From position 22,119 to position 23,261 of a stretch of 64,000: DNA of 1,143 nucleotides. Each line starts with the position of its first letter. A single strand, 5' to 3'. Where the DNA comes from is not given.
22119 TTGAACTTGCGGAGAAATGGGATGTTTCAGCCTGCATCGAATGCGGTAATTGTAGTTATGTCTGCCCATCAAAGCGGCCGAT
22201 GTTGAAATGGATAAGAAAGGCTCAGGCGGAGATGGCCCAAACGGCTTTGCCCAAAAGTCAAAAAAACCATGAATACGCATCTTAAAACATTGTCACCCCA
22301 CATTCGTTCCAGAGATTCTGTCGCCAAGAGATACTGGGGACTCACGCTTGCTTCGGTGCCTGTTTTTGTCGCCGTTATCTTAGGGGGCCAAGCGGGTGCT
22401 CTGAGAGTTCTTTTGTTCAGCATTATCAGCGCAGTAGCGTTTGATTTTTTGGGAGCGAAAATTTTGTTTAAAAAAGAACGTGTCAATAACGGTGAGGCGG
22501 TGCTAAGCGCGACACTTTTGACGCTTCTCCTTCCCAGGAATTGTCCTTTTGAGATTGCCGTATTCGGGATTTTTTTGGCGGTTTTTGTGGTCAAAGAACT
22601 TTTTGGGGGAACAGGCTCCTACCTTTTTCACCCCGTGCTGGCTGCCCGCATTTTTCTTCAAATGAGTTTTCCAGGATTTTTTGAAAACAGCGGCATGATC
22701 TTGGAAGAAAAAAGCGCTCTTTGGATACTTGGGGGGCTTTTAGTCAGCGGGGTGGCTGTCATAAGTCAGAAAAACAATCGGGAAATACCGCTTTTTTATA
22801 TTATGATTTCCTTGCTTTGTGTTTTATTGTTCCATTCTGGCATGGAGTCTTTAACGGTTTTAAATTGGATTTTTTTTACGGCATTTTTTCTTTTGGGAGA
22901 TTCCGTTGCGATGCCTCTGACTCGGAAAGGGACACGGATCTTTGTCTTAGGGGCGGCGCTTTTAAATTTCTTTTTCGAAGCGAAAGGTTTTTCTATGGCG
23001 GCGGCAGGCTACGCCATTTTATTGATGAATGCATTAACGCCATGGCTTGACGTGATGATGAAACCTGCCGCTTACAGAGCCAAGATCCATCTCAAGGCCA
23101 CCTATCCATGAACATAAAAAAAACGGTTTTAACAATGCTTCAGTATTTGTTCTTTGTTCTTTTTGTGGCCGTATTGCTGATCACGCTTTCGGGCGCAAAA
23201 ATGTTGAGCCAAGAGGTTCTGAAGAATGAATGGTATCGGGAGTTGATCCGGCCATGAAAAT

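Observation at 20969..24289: Stripped-down Rnf/Nqr-like membrane module (C, D, 49-aa stub, E-like, A-like) fused to the 3' end of the biotin operon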

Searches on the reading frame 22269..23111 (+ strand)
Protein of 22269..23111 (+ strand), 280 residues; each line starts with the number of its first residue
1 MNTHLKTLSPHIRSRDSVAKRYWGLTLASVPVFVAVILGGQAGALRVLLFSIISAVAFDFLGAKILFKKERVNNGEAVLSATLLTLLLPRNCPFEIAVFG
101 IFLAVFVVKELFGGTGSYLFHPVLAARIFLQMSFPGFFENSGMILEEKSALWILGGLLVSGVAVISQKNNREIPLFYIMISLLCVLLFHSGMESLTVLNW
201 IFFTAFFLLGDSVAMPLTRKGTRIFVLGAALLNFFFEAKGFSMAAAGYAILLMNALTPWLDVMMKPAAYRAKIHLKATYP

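Call 3: search_protein_families(library=pfam, proteins=[window:22269-23111:+], max_evalue=1)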
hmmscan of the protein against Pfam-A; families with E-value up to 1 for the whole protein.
window:22269-23111:+ (280 aa): 1 family
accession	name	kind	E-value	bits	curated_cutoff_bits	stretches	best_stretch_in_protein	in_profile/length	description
PF03116.20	NQR2_RnfD_RnfE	-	4.5e-44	151.4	27.7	2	8-137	4-133/296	NQR2, RnfD, RnfE family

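Call 4: search_protein_families(library=ncbifam, proteins=[window:22269-23111:+], max_evalue=1)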
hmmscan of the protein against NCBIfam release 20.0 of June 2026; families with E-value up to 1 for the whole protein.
window:22269-23111:+ (280 aa): 8 families
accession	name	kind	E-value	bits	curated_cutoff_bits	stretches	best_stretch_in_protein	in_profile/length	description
NF041838.1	rnfD_Methano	equivalog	2e-32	112.7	400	1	9-269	8-285/285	Rnf electron transport complex subunit RnfD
TIGR01946.1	rnfD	subfamily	2.2e-31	109.4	207.05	2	9-137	1-131/327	RnfABCDGE type electron transport complex subunit D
NF002011.0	PRK00816.1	equivalog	6e-20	71.6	415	2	8-135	7-136/352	electron transport complex subunit RsxD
NF003756.0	PRK05349.1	equivalog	2.7e-12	46.3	414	1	23-136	100-210/406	NADH:ubiquinone reductase (Na(+)-transporting) subunit B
TIGR01937.1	nqrB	equivalog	5.9e-12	45.2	349.9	1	31-136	108-210/413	NADH:ubiquinone reductase (Na(+)-transporting) subunit B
NF002181.0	PRK01024.1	equivalog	8.5e-11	41.2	792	1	33-137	110-211/503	Na(+)-transporting NADH-quinone reductase subunit B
NF006777.0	PRK09292.1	equivalog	0.011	15.4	235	1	101-165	144-201/209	NADH:ubiquinone reductase (Na(+)-transporting) subunit D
NF045975.1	VirB4_plasma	equivalog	0.45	8.1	590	1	174-242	24-95/894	Mbov_0397 family ICE element conjugal transfer ATPase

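Call 11: search_solved_structures(query=window:22269-23111:+, show_alignments=3, max_evalue=0.001)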
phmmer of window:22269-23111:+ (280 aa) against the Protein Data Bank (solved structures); distinct sequences matched with E-value up to 0.001: 6.
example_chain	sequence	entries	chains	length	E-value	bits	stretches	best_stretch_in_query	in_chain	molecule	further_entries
9eri_D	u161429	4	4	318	5e-28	101.3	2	8-142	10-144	Na(+)-translocating ferredoxin:NAD(+) oxidoreductase complex subunit D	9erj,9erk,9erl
8ahx_D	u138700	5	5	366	3.4e-21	78.9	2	8-135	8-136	Ion-translocating oxidoreductase complex subunit D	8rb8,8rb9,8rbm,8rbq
7zc6_D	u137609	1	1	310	6.8e-20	74.7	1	7-136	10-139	RnfD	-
9lrr_B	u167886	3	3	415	1.9e-08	37.2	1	65-137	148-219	Na(+)-translocating NADH-quinone reductase subunit B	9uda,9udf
9ud3_B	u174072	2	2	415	2e-08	37.1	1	66-137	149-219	Na(+)-translocating NADH-quinone reductase subunit B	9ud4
7xk3_B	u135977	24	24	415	2.1e-08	37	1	66-137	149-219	Na(+)-translocating NADH-quinone reductase subunit B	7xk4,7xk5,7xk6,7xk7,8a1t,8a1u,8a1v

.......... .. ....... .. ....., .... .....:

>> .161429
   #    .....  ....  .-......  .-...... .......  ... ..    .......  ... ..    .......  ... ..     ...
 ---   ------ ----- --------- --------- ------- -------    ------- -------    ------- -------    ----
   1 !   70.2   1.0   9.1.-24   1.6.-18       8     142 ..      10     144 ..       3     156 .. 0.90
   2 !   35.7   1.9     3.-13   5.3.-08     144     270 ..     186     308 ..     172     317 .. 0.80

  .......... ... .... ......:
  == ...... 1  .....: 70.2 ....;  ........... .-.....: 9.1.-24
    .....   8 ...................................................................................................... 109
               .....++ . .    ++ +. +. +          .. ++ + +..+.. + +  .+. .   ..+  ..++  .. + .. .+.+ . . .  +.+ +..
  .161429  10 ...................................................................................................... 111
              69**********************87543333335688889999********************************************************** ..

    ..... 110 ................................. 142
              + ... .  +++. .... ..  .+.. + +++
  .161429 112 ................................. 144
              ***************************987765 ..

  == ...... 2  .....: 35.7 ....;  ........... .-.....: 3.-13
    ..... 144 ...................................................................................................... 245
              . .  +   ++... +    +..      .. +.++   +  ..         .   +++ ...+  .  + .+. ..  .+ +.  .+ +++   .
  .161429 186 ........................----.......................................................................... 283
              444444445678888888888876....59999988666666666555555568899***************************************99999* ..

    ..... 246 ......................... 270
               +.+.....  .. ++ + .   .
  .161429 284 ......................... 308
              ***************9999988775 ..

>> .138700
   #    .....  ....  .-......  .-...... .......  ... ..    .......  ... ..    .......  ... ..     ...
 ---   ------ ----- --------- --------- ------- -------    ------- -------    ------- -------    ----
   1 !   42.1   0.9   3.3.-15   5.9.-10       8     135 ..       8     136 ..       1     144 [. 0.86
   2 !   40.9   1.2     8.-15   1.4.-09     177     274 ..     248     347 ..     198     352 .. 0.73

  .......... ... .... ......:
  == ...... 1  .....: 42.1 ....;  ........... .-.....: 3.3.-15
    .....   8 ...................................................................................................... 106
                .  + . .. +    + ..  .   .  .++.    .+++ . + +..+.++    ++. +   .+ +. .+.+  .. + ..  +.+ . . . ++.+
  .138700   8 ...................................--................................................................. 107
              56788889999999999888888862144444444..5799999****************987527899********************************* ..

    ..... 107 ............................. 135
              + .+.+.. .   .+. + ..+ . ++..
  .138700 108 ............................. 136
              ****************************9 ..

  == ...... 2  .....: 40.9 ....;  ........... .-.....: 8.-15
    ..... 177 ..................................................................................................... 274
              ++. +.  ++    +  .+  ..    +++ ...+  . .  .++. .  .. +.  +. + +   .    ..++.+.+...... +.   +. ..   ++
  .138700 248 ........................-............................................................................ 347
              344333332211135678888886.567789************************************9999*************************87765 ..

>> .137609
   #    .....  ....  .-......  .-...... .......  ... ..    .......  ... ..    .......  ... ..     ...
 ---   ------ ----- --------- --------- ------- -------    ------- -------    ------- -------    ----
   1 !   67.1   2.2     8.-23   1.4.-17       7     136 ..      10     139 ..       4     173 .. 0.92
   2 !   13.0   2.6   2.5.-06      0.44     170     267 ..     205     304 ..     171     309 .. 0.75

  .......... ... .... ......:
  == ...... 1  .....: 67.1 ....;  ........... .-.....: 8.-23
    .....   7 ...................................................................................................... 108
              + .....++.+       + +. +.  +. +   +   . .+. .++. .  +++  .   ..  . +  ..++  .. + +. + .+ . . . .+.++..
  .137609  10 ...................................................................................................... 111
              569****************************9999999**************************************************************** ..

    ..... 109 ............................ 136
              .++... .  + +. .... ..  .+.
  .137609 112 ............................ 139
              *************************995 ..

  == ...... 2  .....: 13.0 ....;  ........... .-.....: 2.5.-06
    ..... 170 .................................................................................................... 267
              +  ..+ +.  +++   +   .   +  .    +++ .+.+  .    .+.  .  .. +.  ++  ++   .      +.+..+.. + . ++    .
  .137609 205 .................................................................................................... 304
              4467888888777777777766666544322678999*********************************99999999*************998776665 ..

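Call 15: find_homologous_proteins(query=window:22269-23111:+, max_evalue=1e-10)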
Query window:22269-23111:+ (280 aa): 108 proteins with E <= 1e-10 among 4163 candidates.
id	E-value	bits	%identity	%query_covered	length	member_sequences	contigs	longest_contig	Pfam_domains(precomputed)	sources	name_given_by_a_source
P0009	1.3e-175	600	100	100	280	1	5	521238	PF03116.21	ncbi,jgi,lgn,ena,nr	ncbi:MAG TPA: RnfABCDGE type electron transport complex subunit D [Candidatus Omnitrophota bacterium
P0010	5.2e-104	365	64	100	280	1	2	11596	PF03116.21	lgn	-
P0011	2.5e-81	291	53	99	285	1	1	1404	PF03116.21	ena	-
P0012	3.7e-80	287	50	99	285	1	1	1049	PF03116.21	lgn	-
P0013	5.9e-80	286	49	100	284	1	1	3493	PF03116.21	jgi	-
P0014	6.2e-80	286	50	100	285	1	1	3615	PF03116.21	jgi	-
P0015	2.4e-79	284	50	98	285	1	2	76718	PF03116.21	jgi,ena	-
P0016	3.3e-79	284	50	98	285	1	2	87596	PF03116.21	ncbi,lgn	-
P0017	7.2e-79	283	51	99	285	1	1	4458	PF03116.21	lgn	-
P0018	7.4e-79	283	50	98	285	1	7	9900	PF03116.21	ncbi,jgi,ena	-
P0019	7.9e-79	283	51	99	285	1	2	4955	PF03116.21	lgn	-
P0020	2.5e-78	281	49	99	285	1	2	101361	PF03116.21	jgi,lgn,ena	jgi:electron transport complex protein RnfD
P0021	3.9e-78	280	49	99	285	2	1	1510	PF03116.21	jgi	jgi:Na+-translocating ferredoxin:NAD+ oxidoreductase subunit D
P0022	3.9e-78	280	51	98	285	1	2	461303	PF03116.21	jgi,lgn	jgi:electron transport complex protein RnfD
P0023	5.5e-78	280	49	98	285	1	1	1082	PF03116.21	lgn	-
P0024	7.0e-78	280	49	99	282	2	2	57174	PF03116.21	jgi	-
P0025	7.0e-78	280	49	98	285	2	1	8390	PF03116.21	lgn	-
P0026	2.1e-77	278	50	99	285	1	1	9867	PF03116.21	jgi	-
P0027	2.7e-77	278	49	99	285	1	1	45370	PF03116.21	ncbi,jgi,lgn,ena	ncbi:MAG: RnfABCDGE type electron transport complex subunit D [Candidatus Omnitrophota bacterium]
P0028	6.3e-77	277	50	98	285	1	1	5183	PF03116.21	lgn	-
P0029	9.5e-77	276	50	99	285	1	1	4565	PF03116.21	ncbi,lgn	-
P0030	1.0e-76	276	50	98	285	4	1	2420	PF03116.21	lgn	-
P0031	1.1e-76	276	49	100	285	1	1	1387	PF03116.21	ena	-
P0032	1.6e-76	275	49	99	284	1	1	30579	PF03116.21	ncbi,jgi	-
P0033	2.1e-76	275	51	98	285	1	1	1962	PF03116.21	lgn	-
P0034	2.3e-76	275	49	99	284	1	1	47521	PF03116.21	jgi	jgi:electron transport complex protein RnfD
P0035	2.6e-76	274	49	98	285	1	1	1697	PF03116.21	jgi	jgi:electron transport complex protein RnfD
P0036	2.7e-76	274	49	98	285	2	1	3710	PF03116.21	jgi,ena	-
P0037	3.9e-76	274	48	100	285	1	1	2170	PF03116.21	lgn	-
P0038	3.9e-76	274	51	98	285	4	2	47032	PF03116.21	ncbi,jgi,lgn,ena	ncbi:MAG: RnfABCDGE type electron transport complex subunit D [Candidatus Omnitrophota bacterium]|jg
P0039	4.1e-76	274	49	99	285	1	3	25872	PF03116.21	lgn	-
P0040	4.8e-76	274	50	98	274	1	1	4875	PF03116.21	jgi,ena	-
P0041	5.0e-76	274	47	99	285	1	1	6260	PF03116.21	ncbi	-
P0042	5.1e-76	274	49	99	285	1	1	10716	PF03116.21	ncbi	-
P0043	6.9e-76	273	49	98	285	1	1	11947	PF03116.21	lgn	-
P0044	1.1e-75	272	48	97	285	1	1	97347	PF03116.21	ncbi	ncbi:MAG: RnfABCDGE type electron transport complex subunit D [Candidatus Omnitrophota bacterium]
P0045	1.3e-75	272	48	99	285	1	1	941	PF03116.21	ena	-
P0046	1.6e-75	272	48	99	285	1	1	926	PF03116.21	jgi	jgi:electron transport complex protein RnfD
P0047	1.7e-75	272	48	97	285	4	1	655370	PF03116.21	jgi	jgi:Na+-translocating ferredoxin:NAD+ oxidoreductase RnfD subunit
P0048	2.0e-75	272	49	98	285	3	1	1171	PF03116.21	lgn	-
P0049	2.1e-75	272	48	100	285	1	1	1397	PF03116.21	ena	-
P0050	2.5e-75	271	48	99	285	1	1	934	PF03116.21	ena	-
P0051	2.9e-75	271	49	100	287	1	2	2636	PF03116.21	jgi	jgi:electron transport complex protein RnfD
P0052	4.3e-75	271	50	99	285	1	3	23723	PF03116.21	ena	-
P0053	4.9e-75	270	49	99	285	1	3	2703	PF03116.21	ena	-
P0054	5.2e-75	270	47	98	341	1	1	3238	PF03116.21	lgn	-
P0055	6.0e-75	270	49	98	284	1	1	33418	PF03116.21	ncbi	-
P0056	7.4e-75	270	49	98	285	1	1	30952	PF03116.21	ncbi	ncbi:MAG: RnfABCDGE type electron transport complex subunit D [Candidatus Omnitrophota bacterium]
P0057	9.7e-75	269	49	98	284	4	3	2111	PF03116.21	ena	-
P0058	1.0e-74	269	49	98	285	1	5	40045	PF03116.21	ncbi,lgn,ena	ncbi:MAG: RnfABCDGE type electron transport complex subunit D [Candidatus Omnitrophota bacterium]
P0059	1.2e-74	269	48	98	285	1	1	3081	PF03116.21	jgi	jgi:Na+-translocating ferredoxin:NAD+ oxidoreductase subunit D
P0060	2.6e-74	268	50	98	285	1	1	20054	PF03116.21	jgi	jgi:electron transport complex protein RnfD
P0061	6.5e-74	267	48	99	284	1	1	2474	PF03116.21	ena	-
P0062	7.4e-74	266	49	99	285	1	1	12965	PF03116.21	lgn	-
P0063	8.9e-74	266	48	100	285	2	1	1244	PF03116.21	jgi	-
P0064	9.0e-74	266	49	98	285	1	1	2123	PF03116.21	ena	-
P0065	1.2e-73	266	51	95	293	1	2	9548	PF03116.21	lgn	-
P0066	4.4e-73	264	49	98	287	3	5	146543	PF03116.21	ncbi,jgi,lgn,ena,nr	ncbi:MAG TPA: RnfABCDGE type electron transport complex subunit D [Candidatus Omnitrophota bacterium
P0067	4.4e-73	264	47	98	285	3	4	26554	PF03116.21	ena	-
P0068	4.4e-73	264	49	98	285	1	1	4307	PF03116.21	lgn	-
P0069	6.2e-73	263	48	99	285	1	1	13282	PF03116.21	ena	-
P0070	7.3e-73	263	47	99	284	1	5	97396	PF03116.21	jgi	jgi:Na+-translocating ferredoxin:NAD+ oxidoreductase subunit D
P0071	7.5e-73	263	50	98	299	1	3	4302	PF03116.21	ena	-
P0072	8.4e-73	263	46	99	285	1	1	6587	PF03116.21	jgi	jgi:Na+-translocating ferredoxin:NAD+ oxidoreductase subunit D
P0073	1.5e-72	262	47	99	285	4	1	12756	PF03116.21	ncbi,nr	ncbi:MAG: RnfABCDGE type electron transport complex subunit D [Candidatus Omnitrophica bacterium]|nr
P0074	1.8e-72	262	47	100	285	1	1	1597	PF03116.21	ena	-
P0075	2.4e-72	262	50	94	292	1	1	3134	PF03116.21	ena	-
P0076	2.7e-72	261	49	98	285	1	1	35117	PF03116.21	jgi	-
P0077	2.9e-72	261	48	98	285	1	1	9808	PF03116.21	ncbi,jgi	-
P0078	3.5e-72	261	45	99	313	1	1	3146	PF03116.21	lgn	-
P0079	5.8e-72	260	47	99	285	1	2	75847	PF03116.21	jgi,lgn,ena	jgi:electron transport complex protein RnfD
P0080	1.1e-71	259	48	95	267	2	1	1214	PF03116.21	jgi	jgi:electron transport complex protein RnfD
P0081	1.2e-71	259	49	98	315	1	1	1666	PF03116.21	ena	-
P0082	1.7e-71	259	47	99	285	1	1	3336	PF03116.21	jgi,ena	-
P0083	2.7e-71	258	46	99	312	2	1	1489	PF03116.21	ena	-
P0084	3.7e-71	258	48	98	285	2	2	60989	PF03116.21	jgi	-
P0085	6.9e-71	257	48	100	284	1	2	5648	PF03116.21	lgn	-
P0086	7.6e-71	257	47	99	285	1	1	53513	PF03116.21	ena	-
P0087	1.7e-70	255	42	99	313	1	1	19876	PF03116.21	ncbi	-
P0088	2.2e-70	255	48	98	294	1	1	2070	PF03116.21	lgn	-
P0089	4.1e-70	254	49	95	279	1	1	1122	PF03116.21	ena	-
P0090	5.9e-70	254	46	97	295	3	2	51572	PF03116.21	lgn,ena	-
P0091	7.9e-70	253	48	99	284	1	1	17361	PF03116.21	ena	-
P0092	2.1e-69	252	47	99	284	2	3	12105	PF03116.21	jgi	jgi:electron transport complex protein RnfD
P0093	2.7e-69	251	46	96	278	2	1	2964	PF03116.21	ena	-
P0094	4.0e-68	248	44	99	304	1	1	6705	PF03116.21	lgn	-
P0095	1.4e-67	246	46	98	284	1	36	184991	PF03116.21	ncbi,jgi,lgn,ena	-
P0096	1.5e-66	242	47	97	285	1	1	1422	PF03116.21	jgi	-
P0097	3.9e-66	241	48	89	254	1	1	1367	PF03116.21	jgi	jgi:Na+-translocating ferredoxin:NAD+ oxidoreductase subunit D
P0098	3.7e-63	231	47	90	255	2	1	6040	PF03116.21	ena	-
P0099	2.7e-54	202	40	95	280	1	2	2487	PF03116.21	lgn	-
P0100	7.7e-45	171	46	69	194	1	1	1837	PF03116.21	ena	-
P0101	6.8e-44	168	49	65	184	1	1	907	PF03116.21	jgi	jgi:Na+-translocating ferredoxin:NAD+ oxidoreductase RnfD subunit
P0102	1.0e-28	118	30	93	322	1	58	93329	PF03116.21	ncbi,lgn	-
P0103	1.4e-28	118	30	93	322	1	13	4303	PF03116.21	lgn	-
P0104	1.5e-27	115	31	93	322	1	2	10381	PF03116.21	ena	-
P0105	9.8e-19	86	35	48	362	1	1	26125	PF03116.21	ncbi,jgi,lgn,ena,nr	ncbi:MAG: electron transporter RnfD [Gammaproteobacteria bacterium SG8_11]|nr:MAG: electron transpor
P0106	1.6e-18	85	29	89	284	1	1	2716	PF03116.21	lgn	-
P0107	3.9e-18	84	26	92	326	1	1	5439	PF03116.21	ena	-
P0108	3.4e-17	81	27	100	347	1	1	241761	PF03116.21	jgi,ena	-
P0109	1.3e-16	79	28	95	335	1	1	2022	PF03116.21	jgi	-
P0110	3.2e-16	77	28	90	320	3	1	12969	PF03116.21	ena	-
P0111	2.9e-15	74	29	92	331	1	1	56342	PF03116.21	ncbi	-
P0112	1.3e-12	66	29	49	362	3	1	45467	PF03116.21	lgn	-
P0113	1.6e-12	65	29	45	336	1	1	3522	PF03116.21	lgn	-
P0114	6.1e-12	63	25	90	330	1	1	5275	PF03116.21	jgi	jgi:electron transport complex protein RnfD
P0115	1.3e-11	62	27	49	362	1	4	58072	PF03116.21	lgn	-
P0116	6.8e-11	60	35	23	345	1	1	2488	PF03116.21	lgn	-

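Call 17: find_encoding_contigs(protein=P0047, flank=8000, max_places=1)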
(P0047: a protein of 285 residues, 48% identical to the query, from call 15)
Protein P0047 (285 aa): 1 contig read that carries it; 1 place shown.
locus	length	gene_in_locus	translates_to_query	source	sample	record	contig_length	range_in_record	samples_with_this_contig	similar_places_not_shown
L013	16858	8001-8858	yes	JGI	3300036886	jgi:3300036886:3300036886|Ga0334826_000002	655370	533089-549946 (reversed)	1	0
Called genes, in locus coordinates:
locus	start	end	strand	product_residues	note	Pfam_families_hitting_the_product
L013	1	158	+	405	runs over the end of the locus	PF00480:ROK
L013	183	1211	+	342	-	PF04055:Radical_SAM, PF06968:BATS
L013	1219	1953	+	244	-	PF00106:adh_short, PF08659:KR, PF13561:adh_short_C2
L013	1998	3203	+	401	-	PF00109:ketoacyl-synt, PF02801:Ketoacyl-synt_C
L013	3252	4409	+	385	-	PF00155:Aminotran_1_2, PF01053:Cys_Met_Meta_PP (weak)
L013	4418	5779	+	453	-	PF00202:Aminotran_3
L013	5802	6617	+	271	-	PF01656:CbiA, PF13500:AAA_26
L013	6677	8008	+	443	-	PF13375:RnfC_N, PF01512:Complex1_51K, PF10531:SLBB (weak), PF13187:Fer4_9 (faint), PF14697:Fer4_21 (faint), PF12838:Fer4_7 (weak), PF13183:Fer4_8 (weak), PF13237:Fer4_10, +3 more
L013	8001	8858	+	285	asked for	PF03116:NQR2_RnfD_RnfE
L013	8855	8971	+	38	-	-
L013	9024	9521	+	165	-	-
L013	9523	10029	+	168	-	-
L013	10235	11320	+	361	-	PF00437:T2SSE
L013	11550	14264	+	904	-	PF02739:5_3_exonuc_N, PF01367:5_3_exonuc, PF01612:DNA_pol_A_exo1, PF22619:DNA_polI_exo1, PF00476:DNA_pol_A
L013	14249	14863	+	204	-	PF01121:CoaE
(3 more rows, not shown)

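Call 18: find_encoding_contigs(protein=P0095, flank=8000, max_places=1)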
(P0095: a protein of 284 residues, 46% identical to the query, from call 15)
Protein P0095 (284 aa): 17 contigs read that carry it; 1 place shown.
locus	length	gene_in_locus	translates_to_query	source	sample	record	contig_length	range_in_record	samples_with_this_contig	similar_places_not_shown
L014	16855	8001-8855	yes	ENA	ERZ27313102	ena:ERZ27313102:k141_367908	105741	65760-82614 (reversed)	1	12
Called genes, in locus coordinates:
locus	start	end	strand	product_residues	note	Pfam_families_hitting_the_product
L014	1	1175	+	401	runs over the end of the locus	PF00109:ketoacyl-synt, PF02801:Ketoacyl-synt_C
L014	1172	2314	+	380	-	PF00155:Aminotran_1_2, PF01053:Cys_Met_Meta_PP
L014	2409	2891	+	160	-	-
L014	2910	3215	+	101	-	PF20619:DUF6804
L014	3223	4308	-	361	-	PF01757:Acyl_transf_3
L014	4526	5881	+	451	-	PF00202:Aminotran_3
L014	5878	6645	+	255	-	PF01656:CbiA, PF13500:AAA_26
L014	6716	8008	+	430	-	PF13375:RnfC_N, PF12797:Fer4_2 (faint), PF01512:Complex1_51K, PF13187:Fer4_9 (faint), PF13237:Fer4_10 (weak), PF00037:Fer4 (faint), PF12838:Fer4_7 (weak), PF13183:Fer4_8 (faint)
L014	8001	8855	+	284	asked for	PF03116:NQR2_RnfD_RnfE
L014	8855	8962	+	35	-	-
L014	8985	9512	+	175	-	-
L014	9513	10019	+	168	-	-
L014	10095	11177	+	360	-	PF00437:T2SSE, PF13191:AAA_16 (faint)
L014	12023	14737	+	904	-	PF02739:5_3_exonuc_N, PF01367:5_3_exonuc, PF01612:DNA_pol_A_exo1, PF22619:DNA_polI_exo1, PF00476:DNA_pol_A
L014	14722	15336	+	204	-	PF01121:CoaE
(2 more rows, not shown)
